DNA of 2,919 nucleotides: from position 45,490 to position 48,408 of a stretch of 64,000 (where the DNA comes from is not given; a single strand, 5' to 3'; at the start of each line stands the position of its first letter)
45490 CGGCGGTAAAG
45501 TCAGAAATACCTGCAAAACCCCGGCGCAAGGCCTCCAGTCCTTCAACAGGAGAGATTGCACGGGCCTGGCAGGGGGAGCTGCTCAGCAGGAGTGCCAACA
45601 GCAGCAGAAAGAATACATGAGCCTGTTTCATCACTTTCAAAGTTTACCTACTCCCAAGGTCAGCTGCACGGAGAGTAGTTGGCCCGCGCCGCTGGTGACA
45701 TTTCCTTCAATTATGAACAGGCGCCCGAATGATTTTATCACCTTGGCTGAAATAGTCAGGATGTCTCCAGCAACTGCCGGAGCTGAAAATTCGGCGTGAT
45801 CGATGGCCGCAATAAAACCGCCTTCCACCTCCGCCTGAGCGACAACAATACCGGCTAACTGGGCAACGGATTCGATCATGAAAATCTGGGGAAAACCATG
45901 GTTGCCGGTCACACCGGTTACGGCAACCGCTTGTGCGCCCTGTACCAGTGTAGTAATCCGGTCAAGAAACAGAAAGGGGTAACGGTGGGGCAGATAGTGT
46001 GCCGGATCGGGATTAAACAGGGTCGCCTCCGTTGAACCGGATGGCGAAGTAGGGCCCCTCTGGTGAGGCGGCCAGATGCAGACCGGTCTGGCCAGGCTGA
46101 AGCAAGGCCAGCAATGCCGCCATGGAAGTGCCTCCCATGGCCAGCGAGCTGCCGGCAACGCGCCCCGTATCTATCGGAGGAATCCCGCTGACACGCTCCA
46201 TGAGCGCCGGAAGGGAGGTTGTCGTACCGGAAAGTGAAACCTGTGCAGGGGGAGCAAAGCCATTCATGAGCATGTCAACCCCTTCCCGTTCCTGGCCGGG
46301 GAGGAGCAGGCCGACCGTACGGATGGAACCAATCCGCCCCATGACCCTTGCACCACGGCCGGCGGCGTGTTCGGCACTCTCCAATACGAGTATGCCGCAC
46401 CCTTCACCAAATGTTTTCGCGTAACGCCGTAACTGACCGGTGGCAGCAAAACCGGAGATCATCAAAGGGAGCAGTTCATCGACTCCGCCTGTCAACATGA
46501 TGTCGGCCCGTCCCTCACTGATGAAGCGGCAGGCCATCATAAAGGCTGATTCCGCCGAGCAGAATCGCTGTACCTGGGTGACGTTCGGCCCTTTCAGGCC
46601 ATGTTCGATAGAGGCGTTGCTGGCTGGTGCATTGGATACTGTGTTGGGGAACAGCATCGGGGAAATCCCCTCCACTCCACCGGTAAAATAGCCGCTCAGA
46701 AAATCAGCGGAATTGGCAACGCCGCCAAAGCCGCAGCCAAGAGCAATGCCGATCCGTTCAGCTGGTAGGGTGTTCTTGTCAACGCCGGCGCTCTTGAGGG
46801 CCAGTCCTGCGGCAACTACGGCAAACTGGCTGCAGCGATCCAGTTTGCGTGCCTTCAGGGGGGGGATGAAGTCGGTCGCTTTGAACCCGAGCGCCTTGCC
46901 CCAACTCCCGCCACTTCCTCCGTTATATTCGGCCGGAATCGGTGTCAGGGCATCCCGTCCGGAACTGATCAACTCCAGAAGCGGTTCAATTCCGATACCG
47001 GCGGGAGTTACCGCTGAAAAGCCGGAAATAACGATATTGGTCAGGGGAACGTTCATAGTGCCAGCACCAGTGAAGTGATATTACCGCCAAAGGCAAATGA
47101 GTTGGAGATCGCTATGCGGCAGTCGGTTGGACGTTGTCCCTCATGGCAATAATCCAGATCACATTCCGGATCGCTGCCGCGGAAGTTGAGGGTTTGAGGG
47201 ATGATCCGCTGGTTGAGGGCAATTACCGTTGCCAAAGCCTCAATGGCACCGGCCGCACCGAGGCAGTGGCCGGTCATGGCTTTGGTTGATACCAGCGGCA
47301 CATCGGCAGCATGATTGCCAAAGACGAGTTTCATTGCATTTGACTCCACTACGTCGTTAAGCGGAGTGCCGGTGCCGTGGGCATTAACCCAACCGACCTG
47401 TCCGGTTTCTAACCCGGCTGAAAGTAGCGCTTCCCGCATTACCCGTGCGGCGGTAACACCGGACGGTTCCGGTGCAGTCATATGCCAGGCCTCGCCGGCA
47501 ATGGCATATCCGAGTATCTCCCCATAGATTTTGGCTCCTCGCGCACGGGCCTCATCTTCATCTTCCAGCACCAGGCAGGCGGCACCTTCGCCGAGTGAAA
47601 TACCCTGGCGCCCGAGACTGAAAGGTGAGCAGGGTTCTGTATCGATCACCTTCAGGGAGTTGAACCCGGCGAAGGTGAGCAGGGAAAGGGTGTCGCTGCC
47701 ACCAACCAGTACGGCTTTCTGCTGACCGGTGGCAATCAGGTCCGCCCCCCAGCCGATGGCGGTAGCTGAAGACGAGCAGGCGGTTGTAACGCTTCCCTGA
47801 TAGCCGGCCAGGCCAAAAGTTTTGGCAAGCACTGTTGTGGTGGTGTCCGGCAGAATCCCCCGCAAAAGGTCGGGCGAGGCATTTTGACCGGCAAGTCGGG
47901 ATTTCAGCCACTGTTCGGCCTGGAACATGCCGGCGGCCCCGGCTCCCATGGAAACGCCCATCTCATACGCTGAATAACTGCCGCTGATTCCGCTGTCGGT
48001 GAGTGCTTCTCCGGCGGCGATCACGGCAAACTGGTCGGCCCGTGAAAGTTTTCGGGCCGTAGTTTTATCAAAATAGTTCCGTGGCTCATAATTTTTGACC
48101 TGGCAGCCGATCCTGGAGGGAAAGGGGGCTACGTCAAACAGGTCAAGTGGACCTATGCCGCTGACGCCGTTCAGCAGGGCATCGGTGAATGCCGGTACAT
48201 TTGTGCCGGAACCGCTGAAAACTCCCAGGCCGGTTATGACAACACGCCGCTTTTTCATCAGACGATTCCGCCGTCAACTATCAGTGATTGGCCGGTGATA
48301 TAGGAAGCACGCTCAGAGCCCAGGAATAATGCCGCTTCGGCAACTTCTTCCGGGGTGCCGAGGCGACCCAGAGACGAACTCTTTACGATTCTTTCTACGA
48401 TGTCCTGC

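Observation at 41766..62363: tRNA-bracketed ~20-kb lipid operon: APE-like type II FAS/PKS and envelope-export scaffold combined with six radical SAM enzymes; product unknown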

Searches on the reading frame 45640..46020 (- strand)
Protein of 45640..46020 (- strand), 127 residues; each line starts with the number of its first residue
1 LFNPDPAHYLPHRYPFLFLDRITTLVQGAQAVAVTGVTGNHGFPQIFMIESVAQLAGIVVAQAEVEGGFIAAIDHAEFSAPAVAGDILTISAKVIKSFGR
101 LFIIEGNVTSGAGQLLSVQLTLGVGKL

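Call 58: search_protein_families(library=pfam, proteins=[window:45640-46020:-], max_evalue=10)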
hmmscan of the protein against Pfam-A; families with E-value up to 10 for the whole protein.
seq(127 aa): 3 families
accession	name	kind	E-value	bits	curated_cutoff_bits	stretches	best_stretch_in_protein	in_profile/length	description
PF03061.28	4HBT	-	7e-05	23.5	20.6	1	55-115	15-77/79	Thioesterase superfamily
PF07977.19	FabA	-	0.00021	21.4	23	1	10-96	1-112/138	FabA-like domain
PF22817.2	ApeP-like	-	0.23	11.5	27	1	6-57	7-67/158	ApeP dehydratase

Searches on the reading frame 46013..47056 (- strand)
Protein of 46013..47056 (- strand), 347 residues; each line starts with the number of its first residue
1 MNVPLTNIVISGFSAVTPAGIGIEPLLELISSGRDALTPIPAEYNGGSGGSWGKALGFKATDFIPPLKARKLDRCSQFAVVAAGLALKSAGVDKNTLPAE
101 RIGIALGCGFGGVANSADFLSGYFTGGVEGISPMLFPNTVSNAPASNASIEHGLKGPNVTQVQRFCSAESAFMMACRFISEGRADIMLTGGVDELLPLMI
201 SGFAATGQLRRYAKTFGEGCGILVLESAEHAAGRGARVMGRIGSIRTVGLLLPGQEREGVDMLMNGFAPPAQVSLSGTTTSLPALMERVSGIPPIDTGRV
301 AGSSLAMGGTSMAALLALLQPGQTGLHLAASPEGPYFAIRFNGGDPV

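Call 4: search_protein_families(library=pfam, proteins=[window:46013-47056:-], max_evalue=0.01)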
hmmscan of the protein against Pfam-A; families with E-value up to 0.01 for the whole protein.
window:46013-47056:- (347 aa): 1 family
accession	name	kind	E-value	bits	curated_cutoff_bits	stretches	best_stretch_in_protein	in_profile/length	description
PF00109.32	ketoacyl-synt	-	7.4e-27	95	20.8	1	7-231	3-252/252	Beta-ketoacyl synthase, N-terminal domain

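Call 6: search_protein_families(library=ncbifam, proteins=[window:46013-47056:-], max_evalue=0.001)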
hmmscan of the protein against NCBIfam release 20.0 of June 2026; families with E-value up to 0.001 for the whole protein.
window:46013-47056:- (347 aa): 16 families
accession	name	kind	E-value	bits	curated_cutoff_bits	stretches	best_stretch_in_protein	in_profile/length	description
TIGR03150.1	fabF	equivalog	1.2e-39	136.2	493.75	1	7-242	2-255/407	beta-ketoacyl-ACP synthase II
NF005589.0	PRK07314.1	subfamily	3.4e-37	128.2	387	1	7-242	5-258/413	beta-ketoacyl-ACP synthase II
NF004970.0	PRK06333.1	subfamily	1.2e-31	110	525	1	6-241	4-267/424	beta-ketoacyl-ACP synthase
NF006434.0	PRK08722.1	equivalog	2.3e-23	82.7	759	1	8-241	6-257/414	beta-ketoacyl-ACP synthase II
NF006274.0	PRK08439.1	equivalog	4.6e-20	71.8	621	1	54-242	51-256/406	beta-ketoacyl-ACP synthase II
NF006587.0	PRK09116.1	equivalog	2.4e-17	62.8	470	1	8-242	4-257/408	beta-ketoacyl-ACP synthase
NF005916.1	PRK07910.1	equivalog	1.2e-13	50.8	560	1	69-242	77-266/418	KasA/KasB family beta-ketoacyl-ACP synthase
NF005084.0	PRK06519.1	equivalog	1.6e-11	44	320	1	131-247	140-271/397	beta-ketoacyl-ACP synthase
NF005935.0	PRK07967.1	equivalog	4.9e-11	42.1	630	1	8-242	4-256/406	beta-ketoacyl-ACP synthase I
NF058662.1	cispenta_AmcF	equivalog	9.1e-09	34.8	325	1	147-242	111-216/369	cispentacin biosynthesis acyltransferase subunit AmcF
NF006618.0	PRK09185.1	subfamily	2.5e-08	33.4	407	1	7-207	4-203/394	beta-ketoacyl-ACP synthase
NF045894.1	PKS_plus_SDR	equivalog_domain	2.7e-06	25.2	1740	1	49-240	63-260/1515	type I polyketide synthase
NF004618.0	PRK05952.1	equivalog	3.9e-05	22.7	455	1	170-244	152-237/384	beta-ketoacyl-ACP synthase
NF005490.0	PRK07103.1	equivalog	8.4e-05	21.8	445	0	6-244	4-267/414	polyketide beta-ketoacyl:acyl carrier protein synthase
NF041183.1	Pks2_ls1_myc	equivalog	0.00026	18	2400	1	86-240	101-260/2086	sulfolipid-1 biosynthesis phthioceranic/hydroxyphthioceranic acid synthase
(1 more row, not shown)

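Call 20: search_solved_structures(query=window:46013-47056:-, max_evalue=0.00001)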
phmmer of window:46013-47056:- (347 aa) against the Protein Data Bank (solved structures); distinct sequences matched with E-value up to 0.00001: 62 (the best 60 are shown).
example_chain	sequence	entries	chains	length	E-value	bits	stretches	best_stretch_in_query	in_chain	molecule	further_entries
2gqd_A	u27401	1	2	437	4.3e-26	95.1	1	7-264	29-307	3-oxoacyl-[acyl-carrier-protein] synthase 2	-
1j3n_A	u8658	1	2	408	6.1e-26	94.6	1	7-242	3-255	3-oxoacyl-(acyl-carrier protein) synthase II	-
1e5m_A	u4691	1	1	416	1.1e-25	93.7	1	4-242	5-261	BETA KETOACYL ACYL CARRIER PROTEIN SYNTHASE II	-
4b7v_A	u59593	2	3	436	1.2e-25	93.7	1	7-242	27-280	3-OXOACYL-[ACYL-CARRIER-PROTEIN] SYNTHASE 2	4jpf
8qm1_A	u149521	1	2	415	1.4e-25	93.5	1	7-242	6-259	3-oxoacyl-[acyl-carrier-protein] synthase 2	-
8cn8_A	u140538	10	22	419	1.7e-25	93.2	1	7-242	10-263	3-oxoacyl-[acyl-carrier-protein] synthase 2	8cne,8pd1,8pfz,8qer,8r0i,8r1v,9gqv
4ls6_A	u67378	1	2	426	1.9e-25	93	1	7-259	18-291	3-oxoacyl-[acyl-carrier-protein] synthase 2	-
4jb6_A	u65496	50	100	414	2e-25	92.9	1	7-242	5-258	3-oxoacyl-[acyl-carrier-protein] synthase 2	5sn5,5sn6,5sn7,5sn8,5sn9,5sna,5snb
7oc0_A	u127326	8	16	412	2e-25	92.9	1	7-242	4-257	3-oxoacyl-[acyl-carrier-protein] synthase 2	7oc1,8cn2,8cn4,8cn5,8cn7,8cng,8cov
8cou_A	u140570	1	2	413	2e-25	92.9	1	7-242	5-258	3-oxoacyl-[acyl-carrier-protein] synthase 2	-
8pj0_A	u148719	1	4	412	2.6e-25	92.5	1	7-242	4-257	3-oxoacyl-[acyl-carrier-protein] synthase 2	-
4ls5_A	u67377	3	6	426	1.3e-24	90.2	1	7-259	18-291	3-oxoacyl-[acyl-carrier-protein] synthase 2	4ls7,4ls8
4r8e_A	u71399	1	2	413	2.3e-24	89.5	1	7-242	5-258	3-oxoacyl-[acyl-carrier-protein] synthase 2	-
9s5h_B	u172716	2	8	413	8e-24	87.7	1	7-261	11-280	3-oxoacyl-(Acyl-carrier-protein) synthase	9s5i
6okg_A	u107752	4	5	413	1.2e-23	87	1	7-241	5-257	3-oxoacyl-[acyl-carrier-protein] synthase 2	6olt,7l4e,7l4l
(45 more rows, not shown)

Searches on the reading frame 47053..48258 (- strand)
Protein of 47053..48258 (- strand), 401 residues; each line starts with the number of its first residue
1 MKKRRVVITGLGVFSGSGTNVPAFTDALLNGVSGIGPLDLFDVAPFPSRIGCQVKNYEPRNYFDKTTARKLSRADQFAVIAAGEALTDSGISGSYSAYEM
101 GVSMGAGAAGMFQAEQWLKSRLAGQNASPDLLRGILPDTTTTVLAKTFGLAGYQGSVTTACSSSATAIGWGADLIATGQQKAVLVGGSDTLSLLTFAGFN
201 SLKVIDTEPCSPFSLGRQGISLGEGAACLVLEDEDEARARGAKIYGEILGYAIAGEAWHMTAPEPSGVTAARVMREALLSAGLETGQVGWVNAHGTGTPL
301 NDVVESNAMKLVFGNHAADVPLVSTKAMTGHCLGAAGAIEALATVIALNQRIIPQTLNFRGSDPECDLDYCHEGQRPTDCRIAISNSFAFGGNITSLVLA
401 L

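Call 4: search_protein_families(library=pfam, proteins=[window:47053-48258:-], max_evalue=0.01)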
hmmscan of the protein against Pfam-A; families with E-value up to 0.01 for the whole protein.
window:47053-48258:- (401 aa): 4 families
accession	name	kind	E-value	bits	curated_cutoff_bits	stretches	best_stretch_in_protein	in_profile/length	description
PF02801.28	Ketoacyl-synt_C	-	4.8e-36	123.8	20.8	1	245-359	1-118/119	Beta-ketoacyl synthase, C-terminal domain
PF00109.32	ketoacyl-synt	-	5.8e-35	121.5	20.8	1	4-237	2-252/252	Beta-ketoacyl synthase, N-terminal domain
PF08545.16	ACP_syn_III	-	1.5e-05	25.2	24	1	157-235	3-65/80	3-Oxoacyl-[acyl-carrier-protein (ACP)] synthase III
PF00108.29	Thiolase_N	-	0.00049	20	26.4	1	156-193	80-117/260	Thiolase, N-terminal domain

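Call 6: search_protein_families(library=ncbifam, proteins=[window:47053-48258:-], max_evalue=0.001)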
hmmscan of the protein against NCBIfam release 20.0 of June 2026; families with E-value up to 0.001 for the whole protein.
window:47053-48258:- (401 aa): 25 families
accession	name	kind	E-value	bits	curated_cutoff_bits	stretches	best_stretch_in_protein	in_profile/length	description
TIGR03150.1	fabF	equivalog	1.9e-116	389.1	493.75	1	4-399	1-406/407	beta-ketoacyl-ACP synthase II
NF005589.0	PRK07314.1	subfamily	8.8e-112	373.9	387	1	1-399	1-409/413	beta-ketoacyl-ACP synthase II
NF004970.0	PRK06333.1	subfamily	7.1e-89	298.6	525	1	1-399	1-419/424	beta-ketoacyl-ACP synthase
NF006274.0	PRK08439.1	equivalog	3.4e-88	296.2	621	1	4-398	2-402/406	beta-ketoacyl-ACP synthase II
NF006618.0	PRK09185.1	subfamily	1.2e-84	284.6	407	1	4-400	3-391/394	beta-ketoacyl-ACP synthase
NF006434.0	PRK08722.1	equivalog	5.6e-80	269.2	759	1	1-399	1-411/414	beta-ketoacyl-ACP synthase II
NF006587.0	PRK09116.1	equivalog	3.2e-76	256.7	470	1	4-399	2-404/408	beta-ketoacyl-ACP synthase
NF005076.0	PRK06501.1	equivalog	1.1e-68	232.1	629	1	6-400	13-421/425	beta-ketoacyl-ACP synthase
NF005916.1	PRK07910.1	equivalog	4.3e-68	230.2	560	1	5-399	13-415/418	KasA/KasB family beta-ketoacyl-ACP synthase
NF058662.1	cispenta_AmcF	equivalog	1.3e-65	221.8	325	1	6-399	2-367/369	cispentacin biosynthesis acyltransferase subunit AmcF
NF005935.0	PRK07967.1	equivalog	2.4e-64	217.7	630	1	4-399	2-401/406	beta-ketoacyl-ACP synthase I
NF004618.0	PRK05952.1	equivalog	6.6e-63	212.9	455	1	5-399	3-380/384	beta-ketoacyl-ACP synthase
NF005490.0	PRK07103.1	equivalog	2.1e-56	191.8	445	1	2-399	2-410/414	polyketide beta-ketoacyl:acyl carrier protein synthase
NF045894.1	PKS_plus_SDR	equivalog_domain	3e-34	117.9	1740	1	128-369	140-386/1515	type I polyketide synthase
NF040607.1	mycolic_Pks13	equivalog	1.1e-29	102.6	2100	1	148-371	258-487/1680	polyketide synthase Pks13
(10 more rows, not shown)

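Call 19: search_solved_structures(query=window:47053-48258:-, max_evalue=1e-20)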
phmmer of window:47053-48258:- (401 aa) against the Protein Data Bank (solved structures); distinct sequences matched with E-value up to 1e-20: 100 (the best 60 are shown).
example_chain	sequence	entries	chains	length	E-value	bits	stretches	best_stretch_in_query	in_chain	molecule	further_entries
4ls5_A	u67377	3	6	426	6.9e-90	305.1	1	1-398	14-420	3-oxoacyl-[acyl-carrier-protein] synthase 2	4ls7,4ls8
4ls6_A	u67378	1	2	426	8.9e-90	304.7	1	1-398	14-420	3-oxoacyl-[acyl-carrier-protein] synthase 2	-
1e5m_A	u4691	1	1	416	1.5e-85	290.8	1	2-397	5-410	BETA KETOACYL ACYL CARRIER PROTEIN SYNTHASE II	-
5sxo_A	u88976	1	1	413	1.8e-85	290.5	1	1-398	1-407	3-oxoacyl-[acyl-carrier-protein] synthase 2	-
3o04_A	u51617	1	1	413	2.5e-85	290.1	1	1-398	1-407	beta-keto-acyl carrier protein synthase II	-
8qm1_A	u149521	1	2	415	5.6e-85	288.9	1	1-398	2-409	3-oxoacyl-[acyl-carrier-protein] synthase 2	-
4b7v_A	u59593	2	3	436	6.7e-85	288.7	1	1-398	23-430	3-OXOACYL-[ACYL-CARRIER-PROTEIN] SYNTHASE 2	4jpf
9s5h_B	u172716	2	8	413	6.3e-84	285.4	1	3-399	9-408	3-oxoacyl-(Acyl-carrier-protein) synthase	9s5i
8cn8_A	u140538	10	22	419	1.2e-83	284.5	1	1-398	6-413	3-oxoacyl-[acyl-carrier-protein] synthase 2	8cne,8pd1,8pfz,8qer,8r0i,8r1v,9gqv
8cou_A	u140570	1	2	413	2.3e-83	283.6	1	1-398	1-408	3-oxoacyl-[acyl-carrier-protein] synthase 2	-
4jb6_A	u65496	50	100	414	2.3e-83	283.6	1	1-398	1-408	3-oxoacyl-[acyl-carrier-protein] synthase 2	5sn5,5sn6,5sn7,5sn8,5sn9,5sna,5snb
8pj0_A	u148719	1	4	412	3.5e-83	283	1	3-398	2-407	3-oxoacyl-[acyl-carrier-protein] synthase 2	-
7oc0_A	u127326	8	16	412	7.1e-83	282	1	3-398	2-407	3-oxoacyl-[acyl-carrier-protein] synthase 2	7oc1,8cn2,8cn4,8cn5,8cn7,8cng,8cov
1j3n_A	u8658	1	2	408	2.3e-81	277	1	4-395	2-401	3-oxoacyl-(acyl-carrier protein) synthase II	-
2gqd_A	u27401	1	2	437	2.2e-78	267.2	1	3-398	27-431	3-oxoacyl-[acyl-carrier-protein] synthase 2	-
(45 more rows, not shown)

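Call 28: search_solved_structures(query=window:47053-48258:-, max_evalue=1e-83, show_alignments=5)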
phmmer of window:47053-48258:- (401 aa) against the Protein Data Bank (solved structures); distinct sequences matched with E-value up to 1e-83: 8.
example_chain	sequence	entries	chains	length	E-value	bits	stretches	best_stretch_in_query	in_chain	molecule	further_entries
4ls5_A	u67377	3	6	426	6.9e-90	305.1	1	1-398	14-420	3-oxoacyl-[acyl-carrier-protein] synthase 2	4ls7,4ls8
4ls6_A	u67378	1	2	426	8.9e-90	304.7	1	1-398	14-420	3-oxoacyl-[acyl-carrier-protein] synthase 2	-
1e5m_A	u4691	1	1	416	1.5e-85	290.8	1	2-397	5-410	BETA KETOACYL ACYL CARRIER PROTEIN SYNTHASE II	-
5sxo_A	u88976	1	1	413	1.8e-85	290.5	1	1-398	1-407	3-oxoacyl-[acyl-carrier-protein] synthase 2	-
3o04_A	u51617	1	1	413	2.5e-85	290.1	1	1-398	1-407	beta-keto-acyl carrier protein synthase II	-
8qm1_A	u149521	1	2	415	5.6e-85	288.9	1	1-398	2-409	3-oxoacyl-[acyl-carrier-protein] synthase 2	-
4b7v_A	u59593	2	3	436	6.7e-85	288.7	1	1-398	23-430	3-OXOACYL-[ACYL-CARRIER-PROTEIN] SYNTHASE 2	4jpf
9s5h_B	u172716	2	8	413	6.3e-84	285.4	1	3-399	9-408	3-oxoacyl-(Acyl-carrier-protein) synthase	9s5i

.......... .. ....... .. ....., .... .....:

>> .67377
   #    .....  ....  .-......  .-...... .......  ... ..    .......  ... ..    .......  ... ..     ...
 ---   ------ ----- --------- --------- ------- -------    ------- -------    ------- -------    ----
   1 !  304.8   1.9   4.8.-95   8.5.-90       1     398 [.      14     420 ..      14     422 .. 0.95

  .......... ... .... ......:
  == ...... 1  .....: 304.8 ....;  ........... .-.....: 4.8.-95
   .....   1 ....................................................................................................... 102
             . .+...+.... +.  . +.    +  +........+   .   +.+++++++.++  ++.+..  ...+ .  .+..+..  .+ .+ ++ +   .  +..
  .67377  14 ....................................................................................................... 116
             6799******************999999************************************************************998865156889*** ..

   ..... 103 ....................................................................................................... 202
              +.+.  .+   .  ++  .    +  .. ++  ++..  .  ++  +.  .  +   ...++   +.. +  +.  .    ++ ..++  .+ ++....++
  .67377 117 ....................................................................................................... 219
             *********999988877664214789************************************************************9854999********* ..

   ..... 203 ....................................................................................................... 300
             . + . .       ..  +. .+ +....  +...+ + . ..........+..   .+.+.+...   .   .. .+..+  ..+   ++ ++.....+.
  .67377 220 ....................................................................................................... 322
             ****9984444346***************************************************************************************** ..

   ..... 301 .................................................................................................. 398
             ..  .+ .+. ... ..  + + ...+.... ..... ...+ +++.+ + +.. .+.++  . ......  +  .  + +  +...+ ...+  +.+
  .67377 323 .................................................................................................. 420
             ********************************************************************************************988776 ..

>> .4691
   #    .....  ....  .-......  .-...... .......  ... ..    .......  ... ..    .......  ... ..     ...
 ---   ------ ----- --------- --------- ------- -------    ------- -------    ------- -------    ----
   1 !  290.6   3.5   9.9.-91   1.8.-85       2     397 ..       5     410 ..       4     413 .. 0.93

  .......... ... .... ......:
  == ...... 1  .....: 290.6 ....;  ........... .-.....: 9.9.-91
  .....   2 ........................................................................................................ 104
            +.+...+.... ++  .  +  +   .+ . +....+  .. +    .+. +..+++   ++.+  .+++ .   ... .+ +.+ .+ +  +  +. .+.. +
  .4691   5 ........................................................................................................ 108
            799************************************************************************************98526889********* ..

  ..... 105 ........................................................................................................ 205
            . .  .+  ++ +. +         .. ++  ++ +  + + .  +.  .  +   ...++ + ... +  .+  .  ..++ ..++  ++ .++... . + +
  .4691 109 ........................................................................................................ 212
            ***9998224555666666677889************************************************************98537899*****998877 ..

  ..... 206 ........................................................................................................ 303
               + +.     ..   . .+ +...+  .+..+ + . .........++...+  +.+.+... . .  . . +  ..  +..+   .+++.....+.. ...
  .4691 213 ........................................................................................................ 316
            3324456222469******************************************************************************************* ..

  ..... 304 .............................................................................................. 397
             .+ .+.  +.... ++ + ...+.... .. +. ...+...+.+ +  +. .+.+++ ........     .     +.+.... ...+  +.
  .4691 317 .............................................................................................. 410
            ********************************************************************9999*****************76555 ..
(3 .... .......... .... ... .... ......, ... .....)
